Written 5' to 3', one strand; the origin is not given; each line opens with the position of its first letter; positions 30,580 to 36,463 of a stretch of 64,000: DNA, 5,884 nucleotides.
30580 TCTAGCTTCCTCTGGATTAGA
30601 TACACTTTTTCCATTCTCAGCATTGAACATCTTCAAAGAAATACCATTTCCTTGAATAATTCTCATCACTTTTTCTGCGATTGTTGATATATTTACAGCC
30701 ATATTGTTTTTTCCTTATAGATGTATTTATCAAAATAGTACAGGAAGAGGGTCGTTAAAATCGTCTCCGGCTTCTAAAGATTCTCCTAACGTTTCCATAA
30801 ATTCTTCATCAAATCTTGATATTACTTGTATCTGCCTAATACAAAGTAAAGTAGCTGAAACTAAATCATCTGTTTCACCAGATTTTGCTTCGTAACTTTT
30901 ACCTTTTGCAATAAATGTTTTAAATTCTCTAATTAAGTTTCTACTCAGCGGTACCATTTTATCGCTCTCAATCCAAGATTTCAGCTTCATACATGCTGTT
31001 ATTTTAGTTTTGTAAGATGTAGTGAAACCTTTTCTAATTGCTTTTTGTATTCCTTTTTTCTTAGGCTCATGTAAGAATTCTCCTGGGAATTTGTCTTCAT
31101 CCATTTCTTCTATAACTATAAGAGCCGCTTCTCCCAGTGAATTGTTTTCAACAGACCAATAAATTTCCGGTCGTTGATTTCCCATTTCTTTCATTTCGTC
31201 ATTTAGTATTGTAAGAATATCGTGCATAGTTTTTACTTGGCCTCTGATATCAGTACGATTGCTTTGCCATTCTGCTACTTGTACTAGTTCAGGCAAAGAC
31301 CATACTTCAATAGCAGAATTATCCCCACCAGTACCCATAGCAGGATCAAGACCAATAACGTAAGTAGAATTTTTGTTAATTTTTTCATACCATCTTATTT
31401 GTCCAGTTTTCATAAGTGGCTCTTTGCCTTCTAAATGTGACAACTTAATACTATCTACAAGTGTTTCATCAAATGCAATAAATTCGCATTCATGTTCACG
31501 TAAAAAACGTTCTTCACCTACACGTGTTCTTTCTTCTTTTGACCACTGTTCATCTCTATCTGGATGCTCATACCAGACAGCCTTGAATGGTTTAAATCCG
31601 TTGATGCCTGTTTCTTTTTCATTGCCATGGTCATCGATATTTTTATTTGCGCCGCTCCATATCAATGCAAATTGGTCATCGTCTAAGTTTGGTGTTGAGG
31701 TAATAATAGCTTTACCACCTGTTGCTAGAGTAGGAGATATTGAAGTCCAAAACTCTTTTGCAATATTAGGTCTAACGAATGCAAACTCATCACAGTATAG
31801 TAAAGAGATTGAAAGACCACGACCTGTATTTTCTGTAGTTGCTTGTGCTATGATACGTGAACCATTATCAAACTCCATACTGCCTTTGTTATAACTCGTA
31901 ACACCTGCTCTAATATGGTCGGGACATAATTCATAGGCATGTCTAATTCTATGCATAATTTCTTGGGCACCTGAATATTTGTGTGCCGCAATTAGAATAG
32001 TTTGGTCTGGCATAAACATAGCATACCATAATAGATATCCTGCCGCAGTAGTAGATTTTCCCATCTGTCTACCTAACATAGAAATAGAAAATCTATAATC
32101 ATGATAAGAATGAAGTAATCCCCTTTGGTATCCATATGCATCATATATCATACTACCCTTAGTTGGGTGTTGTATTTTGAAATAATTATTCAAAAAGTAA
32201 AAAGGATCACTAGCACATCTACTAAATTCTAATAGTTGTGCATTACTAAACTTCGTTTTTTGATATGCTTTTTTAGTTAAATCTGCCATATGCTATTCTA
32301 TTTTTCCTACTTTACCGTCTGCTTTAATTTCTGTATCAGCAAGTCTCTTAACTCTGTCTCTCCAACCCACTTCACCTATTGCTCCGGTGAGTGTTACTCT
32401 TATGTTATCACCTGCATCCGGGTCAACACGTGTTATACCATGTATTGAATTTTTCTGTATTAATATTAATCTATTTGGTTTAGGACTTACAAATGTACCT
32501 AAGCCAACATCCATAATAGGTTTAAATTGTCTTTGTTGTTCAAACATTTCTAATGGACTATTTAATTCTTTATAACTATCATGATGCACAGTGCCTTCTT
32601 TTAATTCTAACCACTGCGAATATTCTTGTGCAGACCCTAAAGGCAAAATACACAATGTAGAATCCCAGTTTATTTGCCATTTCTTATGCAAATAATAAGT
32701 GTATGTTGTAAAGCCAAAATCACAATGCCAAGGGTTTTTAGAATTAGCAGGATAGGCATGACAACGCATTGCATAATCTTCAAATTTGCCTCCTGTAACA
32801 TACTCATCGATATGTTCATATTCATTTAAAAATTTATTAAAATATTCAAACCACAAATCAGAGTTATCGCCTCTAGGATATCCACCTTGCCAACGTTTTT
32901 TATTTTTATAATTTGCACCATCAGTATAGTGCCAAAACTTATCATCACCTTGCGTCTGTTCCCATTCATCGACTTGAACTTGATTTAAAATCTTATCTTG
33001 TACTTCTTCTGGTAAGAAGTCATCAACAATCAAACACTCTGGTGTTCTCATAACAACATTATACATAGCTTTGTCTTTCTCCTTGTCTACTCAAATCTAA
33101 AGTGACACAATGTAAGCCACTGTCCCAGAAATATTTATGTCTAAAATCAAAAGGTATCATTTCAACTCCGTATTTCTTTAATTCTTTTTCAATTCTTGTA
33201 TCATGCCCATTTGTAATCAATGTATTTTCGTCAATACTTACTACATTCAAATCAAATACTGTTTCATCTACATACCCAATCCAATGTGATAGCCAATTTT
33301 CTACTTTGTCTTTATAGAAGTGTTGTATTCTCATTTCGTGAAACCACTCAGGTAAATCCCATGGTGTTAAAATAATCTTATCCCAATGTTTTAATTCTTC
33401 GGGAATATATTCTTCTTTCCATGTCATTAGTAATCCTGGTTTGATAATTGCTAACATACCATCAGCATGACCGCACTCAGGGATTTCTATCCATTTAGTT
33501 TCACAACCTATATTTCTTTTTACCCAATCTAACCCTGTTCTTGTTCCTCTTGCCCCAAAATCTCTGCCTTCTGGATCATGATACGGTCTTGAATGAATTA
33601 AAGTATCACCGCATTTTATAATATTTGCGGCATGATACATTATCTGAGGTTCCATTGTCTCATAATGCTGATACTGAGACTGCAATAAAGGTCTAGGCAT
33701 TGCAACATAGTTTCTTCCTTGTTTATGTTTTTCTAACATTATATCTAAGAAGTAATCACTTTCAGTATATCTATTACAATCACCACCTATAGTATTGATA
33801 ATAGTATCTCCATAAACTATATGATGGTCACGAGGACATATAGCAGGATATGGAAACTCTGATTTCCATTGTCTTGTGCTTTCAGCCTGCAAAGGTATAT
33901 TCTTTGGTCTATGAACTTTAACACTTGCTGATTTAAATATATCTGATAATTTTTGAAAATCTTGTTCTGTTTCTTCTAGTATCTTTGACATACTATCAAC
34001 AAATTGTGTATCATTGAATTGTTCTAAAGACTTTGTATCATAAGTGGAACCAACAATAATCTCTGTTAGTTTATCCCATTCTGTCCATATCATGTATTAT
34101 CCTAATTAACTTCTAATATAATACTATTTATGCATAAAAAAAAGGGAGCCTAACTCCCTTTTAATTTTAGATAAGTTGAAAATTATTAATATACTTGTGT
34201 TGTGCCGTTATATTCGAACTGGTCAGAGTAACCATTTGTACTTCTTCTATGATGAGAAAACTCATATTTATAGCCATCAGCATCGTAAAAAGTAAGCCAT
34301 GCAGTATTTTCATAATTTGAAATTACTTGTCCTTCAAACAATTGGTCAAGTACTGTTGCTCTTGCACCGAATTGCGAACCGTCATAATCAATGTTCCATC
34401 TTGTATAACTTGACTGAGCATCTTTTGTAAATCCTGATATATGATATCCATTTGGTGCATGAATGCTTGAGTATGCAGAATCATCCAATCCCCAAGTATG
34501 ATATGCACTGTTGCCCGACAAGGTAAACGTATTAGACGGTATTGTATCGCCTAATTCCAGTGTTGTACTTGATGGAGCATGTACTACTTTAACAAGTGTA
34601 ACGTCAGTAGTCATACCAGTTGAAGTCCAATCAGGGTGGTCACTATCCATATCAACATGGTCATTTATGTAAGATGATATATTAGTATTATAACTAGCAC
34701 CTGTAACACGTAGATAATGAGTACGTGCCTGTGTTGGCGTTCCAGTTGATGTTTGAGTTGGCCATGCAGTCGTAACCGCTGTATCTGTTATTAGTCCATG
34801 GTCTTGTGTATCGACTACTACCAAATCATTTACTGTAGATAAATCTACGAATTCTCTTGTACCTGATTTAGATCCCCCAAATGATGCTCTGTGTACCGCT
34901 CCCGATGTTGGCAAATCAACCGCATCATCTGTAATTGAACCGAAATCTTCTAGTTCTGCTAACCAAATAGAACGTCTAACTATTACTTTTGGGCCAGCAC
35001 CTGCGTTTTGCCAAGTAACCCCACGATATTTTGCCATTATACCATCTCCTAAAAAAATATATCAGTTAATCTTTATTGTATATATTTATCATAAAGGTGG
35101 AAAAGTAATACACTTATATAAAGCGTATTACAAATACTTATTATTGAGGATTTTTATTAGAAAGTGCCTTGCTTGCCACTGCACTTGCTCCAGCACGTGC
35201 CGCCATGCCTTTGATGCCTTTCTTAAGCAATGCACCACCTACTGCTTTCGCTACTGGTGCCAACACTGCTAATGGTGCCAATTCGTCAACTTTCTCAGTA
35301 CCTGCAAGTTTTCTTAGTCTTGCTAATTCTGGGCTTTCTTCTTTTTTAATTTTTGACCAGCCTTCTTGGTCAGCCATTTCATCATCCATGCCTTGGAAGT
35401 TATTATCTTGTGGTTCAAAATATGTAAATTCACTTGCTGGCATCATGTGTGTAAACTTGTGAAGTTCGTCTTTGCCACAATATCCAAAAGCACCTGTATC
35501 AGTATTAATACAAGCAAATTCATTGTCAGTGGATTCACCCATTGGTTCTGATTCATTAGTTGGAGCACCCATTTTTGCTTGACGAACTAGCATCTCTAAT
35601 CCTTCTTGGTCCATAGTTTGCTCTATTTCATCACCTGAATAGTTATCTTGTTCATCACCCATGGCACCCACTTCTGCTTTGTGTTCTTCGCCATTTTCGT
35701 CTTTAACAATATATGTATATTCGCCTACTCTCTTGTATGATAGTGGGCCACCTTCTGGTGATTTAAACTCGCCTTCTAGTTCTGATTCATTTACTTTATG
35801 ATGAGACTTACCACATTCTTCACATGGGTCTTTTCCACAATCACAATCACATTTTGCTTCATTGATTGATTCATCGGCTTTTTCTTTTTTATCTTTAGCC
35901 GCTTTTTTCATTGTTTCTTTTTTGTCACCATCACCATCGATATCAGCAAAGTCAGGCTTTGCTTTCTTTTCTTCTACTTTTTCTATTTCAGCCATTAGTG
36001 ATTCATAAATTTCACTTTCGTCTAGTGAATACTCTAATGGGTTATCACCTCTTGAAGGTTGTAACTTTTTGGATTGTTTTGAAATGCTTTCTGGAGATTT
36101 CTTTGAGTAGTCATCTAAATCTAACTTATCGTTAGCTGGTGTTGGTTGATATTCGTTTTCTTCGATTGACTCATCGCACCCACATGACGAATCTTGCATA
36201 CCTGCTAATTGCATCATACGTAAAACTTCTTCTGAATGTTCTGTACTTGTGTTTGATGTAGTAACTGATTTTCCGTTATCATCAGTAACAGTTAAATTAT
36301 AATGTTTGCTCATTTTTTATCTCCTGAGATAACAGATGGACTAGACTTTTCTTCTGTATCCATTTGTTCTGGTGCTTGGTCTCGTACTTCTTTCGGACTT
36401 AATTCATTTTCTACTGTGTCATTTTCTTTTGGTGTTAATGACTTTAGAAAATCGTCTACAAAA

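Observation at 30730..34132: Amidinotransferase and Fe/2OG oxygenase co-transcribed with the large terminase: candidate undescribed modification system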

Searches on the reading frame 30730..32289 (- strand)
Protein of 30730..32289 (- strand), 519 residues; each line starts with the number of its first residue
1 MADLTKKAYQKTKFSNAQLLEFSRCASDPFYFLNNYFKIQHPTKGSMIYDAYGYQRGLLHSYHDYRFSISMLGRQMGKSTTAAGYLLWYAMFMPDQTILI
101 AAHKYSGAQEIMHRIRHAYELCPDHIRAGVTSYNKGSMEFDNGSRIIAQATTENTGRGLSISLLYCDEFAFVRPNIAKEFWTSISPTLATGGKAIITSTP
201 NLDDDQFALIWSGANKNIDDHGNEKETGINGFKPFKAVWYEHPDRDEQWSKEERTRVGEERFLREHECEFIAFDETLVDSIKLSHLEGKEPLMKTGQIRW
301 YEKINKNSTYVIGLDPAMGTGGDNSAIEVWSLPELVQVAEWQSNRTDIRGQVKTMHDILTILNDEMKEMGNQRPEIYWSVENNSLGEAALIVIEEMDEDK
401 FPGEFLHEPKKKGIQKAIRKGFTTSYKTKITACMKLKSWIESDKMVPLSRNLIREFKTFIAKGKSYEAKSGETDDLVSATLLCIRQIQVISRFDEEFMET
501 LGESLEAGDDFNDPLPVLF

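Call 3: search_protein_families(library=pfam, proteins=[window:30730-32289:-], max_evalue=0.01)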
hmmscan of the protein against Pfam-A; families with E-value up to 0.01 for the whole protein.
window:30730-32289:- (519 aa): 4 families
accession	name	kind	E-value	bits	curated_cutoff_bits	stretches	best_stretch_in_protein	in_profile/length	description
PF03237.21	Terminase_6N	-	2.7e-18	66.8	22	1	71-272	3-202/215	Terminase large subunit, T4likevirus-type, N-terminal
PF17289.8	Terminase_6C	-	8.2e-05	23.1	22.6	1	312-482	1-150/155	Terminase RNaseH-like domain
PF03354.21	TerL_ATPase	-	0.00025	21.3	23.7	1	52-185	11-148/178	Terminase large subunit, ATPase domain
PF13401.12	AAA_22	-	0.009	16.8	27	0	76-181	16-105/130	AAA domain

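Call 4: search_protein_families(library=phrogs, proteins=[window:30730-32289:-], max_evalue=0.001)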
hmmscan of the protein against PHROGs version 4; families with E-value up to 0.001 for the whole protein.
window:30730-32289:- (519 aa): 12 families
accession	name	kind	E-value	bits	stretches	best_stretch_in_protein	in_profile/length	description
phrog_36964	-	head and packaging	4.7e-139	466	2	79-515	435-882/890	terminase large subunit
phrog_5989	-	head and packaging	2.4e-58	198.9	1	4-269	96-333/347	terminase large subunit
phrog_2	-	head and packaging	1.9e-43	150.3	1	49-485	264-590/807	terminase large subunit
phrog_7579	-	head and packaging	5.3e-17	62.8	1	68-279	20-222/239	terminase large subunit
phrog_9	-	head and packaging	1.5e-13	51.6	1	48-250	210-403/812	terminase large subunit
phrog_38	-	head and packaging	2e-13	50.9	1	17-488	262-704/760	terminase large subunit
phrog_26724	-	unknown function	1.3e-10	42.2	1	26-199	10-182/192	-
phrog_15503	-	unknown function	5.9e-07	30.1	1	41-175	63-198/245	-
phrog_24361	-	head and packaging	5.2e-05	24.1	1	361-488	12-139/162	terminase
phrog_675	-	head and packaging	0.00027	20.3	1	26-204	21-195/576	terminase large subunit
phrog_4914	-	head and packaging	0.00048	20.8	0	64-123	104-165/213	terminase large subunit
phrog_32359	-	head and packaging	0.00096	19.8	0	24-130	66-173/210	terminase large subunit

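Call 98: find_related_loci(query=window:30730-32289:-, collection=viral_contigs, flank=4000)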
Query window:30730-32289:- (519 aa) in viral_contigs; peptide patterns used: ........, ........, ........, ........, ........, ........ (x = any residue, [..] = any of these).
78 stretches matched a pattern; 73 encode a relative of the query (tblastn E <= 1e-3); 72 distinct loci.
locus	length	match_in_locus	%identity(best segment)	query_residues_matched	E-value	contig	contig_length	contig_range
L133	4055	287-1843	100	1-519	0e+0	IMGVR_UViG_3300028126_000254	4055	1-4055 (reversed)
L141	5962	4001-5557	100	1-519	0e+0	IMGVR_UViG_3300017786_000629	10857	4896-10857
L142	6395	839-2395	96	1-519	0e+0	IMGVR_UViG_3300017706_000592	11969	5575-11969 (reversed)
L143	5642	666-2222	95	1-519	0e+0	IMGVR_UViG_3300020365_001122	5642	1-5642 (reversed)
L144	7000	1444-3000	95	1-519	0e+0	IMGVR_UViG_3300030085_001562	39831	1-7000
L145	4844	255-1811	95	1-519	0e+0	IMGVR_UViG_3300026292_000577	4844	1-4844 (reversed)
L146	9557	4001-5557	95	1-519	0e+0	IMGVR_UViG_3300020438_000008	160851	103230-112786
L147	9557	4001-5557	95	1-519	0e+0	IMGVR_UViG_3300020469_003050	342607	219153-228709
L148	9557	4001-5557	95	1-519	0e+0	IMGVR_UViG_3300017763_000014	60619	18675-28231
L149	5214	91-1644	95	1-518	0e+0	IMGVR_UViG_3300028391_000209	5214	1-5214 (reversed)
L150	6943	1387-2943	94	1-519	0e+0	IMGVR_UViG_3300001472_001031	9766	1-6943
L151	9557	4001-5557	94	1-519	0e+0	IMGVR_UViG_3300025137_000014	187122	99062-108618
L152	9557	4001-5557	91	1-519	0e+0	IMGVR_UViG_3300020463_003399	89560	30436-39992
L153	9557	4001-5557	91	1-519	0e+0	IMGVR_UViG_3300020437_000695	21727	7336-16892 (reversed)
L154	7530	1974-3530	90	1-519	0e+0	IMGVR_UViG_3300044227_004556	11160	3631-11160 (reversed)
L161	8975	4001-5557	89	1-519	0e+0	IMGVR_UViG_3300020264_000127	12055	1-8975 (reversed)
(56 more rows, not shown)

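Call 102: search_protein_families(library=pfam, proteins=[L161:3127-3915:+, L152:3463-3918:+], max_evalue=0.01)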
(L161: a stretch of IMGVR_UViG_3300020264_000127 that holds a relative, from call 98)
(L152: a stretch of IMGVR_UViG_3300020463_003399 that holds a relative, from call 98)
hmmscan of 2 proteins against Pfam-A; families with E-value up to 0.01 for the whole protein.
L161:3127-3915:+ (262 aa): 0 families

L152:3463-3918:+ (151 aa): 0 families

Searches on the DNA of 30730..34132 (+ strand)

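Call 7: search_dna_similar(query=window:30730-34132:+, collection=phages, mode=distant, max_rows=25)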
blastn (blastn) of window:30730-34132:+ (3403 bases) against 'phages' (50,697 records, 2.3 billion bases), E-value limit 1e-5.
Records with a match: 36; places in all: 36; records where one place covers at least 80% of the query: 0.
Best place of each record, by identity: 60-80% 36.
By first word of the organism name: Pseudomonas 11; Erwinia 7; Yersinia 4; Cronobacter 2; Serratia 2; Pectobacterium 2; Escherichia 2; Agrobacterium 2; Salicola 1; Vibrio 1; and 2 more.
By host as written in the record: - 7; Pseudomonas aeruginosa PAO1 5; Pseudomonas aeruginosa 3; Erwinia amylovora 3; Erwinia amylovora SNUABM_01 3; Cronobacter sakazakii 2; Serratia marcescens UCC2017 2; Pectobacterium carotovorum subsp. carotovorum strain CBBL19-1-37 2; and 8 more.
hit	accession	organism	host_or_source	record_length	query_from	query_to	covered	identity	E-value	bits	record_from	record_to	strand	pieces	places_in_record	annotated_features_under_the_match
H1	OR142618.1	Pseudomonas phage Callisto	Pseudomonas aeruginosa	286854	536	1480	28%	65.2%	3e-52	214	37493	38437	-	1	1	hypothetical protein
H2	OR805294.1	Pseudomonas phage Ettore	Pseudomonas aeruginosa PAO1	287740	536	1480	28%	65.2%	3e-52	214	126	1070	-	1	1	terminase large subunit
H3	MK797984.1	Pseudomonas phage vB_PaeM_PA5oct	-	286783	536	1480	28%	65.1%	1e-50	209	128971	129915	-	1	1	hypothetical protein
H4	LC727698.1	Pseudomonas phage sp. 30-3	Pseudomonas aeruginosa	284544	536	1480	28%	65.1%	1e-50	209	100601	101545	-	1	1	hypothetical protein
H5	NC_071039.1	Pseudomonas phage vB_PaeM_PA5oct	-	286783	536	1480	28%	65.1%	1e-50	209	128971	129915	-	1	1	terminase large subunit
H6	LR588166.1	Pseudomonas phage vB_PaeM_MIJ3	-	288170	536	1480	28%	64.9%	6e-48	200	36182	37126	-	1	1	phage terminase, large ...: phage terminase, large subunit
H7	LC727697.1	Pseudomonas phage sp. 30-2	Pseudomonas aeruginosa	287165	536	1480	28%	64.9%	6e-48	200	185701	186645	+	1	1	hypothetical protein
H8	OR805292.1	Pseudomonas phage Cassandra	Pseudomonas aeruginosa PAO1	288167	536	1480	28%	64.9%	6e-48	200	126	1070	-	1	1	terminase large subunit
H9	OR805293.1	Pseudomonas phage Deifobo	Pseudomonas aeruginosa PAO1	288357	536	1480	28%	64.9%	6e-48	200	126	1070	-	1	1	terminase large subunit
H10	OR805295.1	Pseudomonas phage Paride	Pseudomonas aeruginosa PAO1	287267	536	1480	28%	64.9%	6e-48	200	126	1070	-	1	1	terminase large subunit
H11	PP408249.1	Pseudomonas phage vB_Pa-PAC2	Pseudomonas aeruginosa PAO1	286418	536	1480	28%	64.9%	6e-48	200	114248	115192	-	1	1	DNA terminase packaging enzyme large subunit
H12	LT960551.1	Yersinia phage fHe-Yen9-04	-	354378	534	1341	16%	67.7%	2e-23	183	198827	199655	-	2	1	g268: Phage terminase, large subunit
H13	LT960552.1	Yersinia phage fHe-Yen9-03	-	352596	534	1341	16%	67.7%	2e-23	183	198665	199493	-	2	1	g272: Phage terminase, large subunit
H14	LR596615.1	Yersinia phage fHe-Yen9-04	-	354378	534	1341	16%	67.7%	2e-23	183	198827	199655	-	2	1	g268: Phage terminase, large subunit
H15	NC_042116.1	Yersinia phage fHe-Yen9-04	-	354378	534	1341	16%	67.7%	2e-23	183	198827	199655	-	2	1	g268: terminase large subunit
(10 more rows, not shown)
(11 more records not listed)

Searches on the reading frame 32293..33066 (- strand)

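Call 3: search_protein_families(library=pfam, proteins=[window:32293-33066:-], max_evalue=0.01)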
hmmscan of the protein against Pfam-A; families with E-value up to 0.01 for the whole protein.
window:32293-33066:- (257 aa): 1 family
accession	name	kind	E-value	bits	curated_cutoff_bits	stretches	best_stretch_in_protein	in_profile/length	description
PF13640.12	2OG-FeII_Oxy_3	-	0.0058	18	27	0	101-228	2-95/98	2OG-Fe(II) oxygenase superfamily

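Call 4: search_protein_families(library=phrogs, proteins=[window:32293-33066:-], max_evalue=0.001)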
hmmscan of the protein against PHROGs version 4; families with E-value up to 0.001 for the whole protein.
window:32293-33066:- (257 aa): 1 family
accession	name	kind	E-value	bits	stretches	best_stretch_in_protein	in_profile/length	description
phrog_19810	-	DNA, RNA and nucleotide metabolism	1.1e-09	39.1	1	88-230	84-198/199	DNA endonuclease V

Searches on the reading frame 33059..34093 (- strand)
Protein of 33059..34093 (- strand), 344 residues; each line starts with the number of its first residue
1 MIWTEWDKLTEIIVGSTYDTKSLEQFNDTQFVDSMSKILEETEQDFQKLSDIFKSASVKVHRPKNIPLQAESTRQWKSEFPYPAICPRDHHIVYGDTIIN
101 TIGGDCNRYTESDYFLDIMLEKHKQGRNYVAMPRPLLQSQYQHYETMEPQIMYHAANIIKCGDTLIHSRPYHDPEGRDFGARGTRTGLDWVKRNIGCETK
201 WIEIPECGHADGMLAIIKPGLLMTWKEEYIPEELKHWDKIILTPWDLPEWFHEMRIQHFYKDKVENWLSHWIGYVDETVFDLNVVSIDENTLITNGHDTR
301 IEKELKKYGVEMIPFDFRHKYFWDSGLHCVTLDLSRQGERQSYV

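Call 3: search_protein_families(library=pfam, proteins=[window:33059-34093:-], max_evalue=0.01)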
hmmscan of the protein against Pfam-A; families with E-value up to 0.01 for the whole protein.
window:33059-34093:- (344 aa): 0 families

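Call 4: search_protein_families(library=phrogs, proteins=[window:33059-34093:-], max_evalue=0.001)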
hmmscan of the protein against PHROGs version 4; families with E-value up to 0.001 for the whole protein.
window:33059-34093:- (344 aa): 1 family
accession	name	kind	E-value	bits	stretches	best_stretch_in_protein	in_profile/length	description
phrog_25854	-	unknown function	1.5e-21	78.1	1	32-344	45-323/323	-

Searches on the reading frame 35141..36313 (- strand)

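Call 3: search_protein_families(library=pfam, proteins=[window:35141-36313:-], max_evalue=0.01)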
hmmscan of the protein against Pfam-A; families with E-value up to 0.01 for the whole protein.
window:35141-36313:- (390 aa): 0 families

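Call 4: search_protein_families(library=phrogs, proteins=[window:35141-36313:-], max_evalue=0.001)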
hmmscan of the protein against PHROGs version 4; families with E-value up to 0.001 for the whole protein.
window:35141-36313:- (390 aa): 1 family
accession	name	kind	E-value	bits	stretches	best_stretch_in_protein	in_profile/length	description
phrog_24078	-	unknown function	1.5e-05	25.5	1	116-153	206-243/355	-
